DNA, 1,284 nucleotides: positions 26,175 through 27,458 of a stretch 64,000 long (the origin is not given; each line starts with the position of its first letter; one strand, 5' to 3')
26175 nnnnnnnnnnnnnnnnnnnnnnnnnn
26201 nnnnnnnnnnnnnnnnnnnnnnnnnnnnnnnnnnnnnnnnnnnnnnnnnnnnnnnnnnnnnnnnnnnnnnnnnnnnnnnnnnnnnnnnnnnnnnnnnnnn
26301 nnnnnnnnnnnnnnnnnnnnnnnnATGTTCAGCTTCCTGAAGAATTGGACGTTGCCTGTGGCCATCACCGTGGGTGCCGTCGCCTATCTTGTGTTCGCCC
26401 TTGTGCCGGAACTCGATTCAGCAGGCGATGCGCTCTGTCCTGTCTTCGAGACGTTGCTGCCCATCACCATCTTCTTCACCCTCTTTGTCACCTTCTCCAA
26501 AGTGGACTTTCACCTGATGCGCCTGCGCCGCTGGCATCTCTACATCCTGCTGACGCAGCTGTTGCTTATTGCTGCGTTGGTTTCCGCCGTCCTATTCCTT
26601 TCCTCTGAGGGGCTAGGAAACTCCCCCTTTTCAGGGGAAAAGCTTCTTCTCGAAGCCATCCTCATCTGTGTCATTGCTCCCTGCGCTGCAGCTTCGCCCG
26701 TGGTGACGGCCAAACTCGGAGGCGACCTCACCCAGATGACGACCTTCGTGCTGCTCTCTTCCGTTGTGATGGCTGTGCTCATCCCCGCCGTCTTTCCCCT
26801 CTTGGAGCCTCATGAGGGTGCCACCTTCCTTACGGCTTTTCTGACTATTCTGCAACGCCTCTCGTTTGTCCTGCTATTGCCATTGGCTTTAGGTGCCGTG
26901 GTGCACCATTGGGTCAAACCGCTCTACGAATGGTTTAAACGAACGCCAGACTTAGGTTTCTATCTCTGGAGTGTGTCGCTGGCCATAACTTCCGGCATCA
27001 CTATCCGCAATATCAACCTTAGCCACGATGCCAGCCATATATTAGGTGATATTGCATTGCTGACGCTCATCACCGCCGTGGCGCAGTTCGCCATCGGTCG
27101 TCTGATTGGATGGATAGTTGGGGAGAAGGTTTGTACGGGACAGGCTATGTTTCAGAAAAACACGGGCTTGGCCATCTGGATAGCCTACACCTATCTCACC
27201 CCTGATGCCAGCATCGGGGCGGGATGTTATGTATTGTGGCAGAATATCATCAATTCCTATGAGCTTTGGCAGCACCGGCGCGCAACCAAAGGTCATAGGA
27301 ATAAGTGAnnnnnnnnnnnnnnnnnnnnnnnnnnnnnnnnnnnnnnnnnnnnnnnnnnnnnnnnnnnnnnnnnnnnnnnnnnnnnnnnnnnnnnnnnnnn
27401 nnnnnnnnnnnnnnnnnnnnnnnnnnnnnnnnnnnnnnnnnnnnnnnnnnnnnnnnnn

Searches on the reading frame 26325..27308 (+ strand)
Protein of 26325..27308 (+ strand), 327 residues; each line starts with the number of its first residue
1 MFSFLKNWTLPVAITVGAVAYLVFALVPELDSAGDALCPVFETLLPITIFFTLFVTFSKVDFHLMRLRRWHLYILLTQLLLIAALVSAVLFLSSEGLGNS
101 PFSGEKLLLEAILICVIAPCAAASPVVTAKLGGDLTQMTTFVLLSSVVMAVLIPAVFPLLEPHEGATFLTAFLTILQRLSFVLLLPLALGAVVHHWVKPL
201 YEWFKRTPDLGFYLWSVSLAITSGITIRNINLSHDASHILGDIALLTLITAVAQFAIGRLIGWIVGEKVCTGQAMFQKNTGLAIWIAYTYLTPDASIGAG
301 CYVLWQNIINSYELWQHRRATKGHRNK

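Call 61: search_protein_families(library=pfam, proteins=[window:26325-27308:+], max_evalue=0.00001)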
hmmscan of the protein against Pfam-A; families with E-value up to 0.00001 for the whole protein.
window:26325-27308:+ (327 aa): 2 families
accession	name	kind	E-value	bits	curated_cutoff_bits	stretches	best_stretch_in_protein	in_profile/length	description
PF01758.21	SBF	-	6.7e-10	39.4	24.3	1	49-199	7-155/191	Sodium Bile acid symporter family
PF13593.11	SBF_like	-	5.8e-08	32.8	25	1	26-292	16-281/313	SBF-like CPA transporter family (DUF4137)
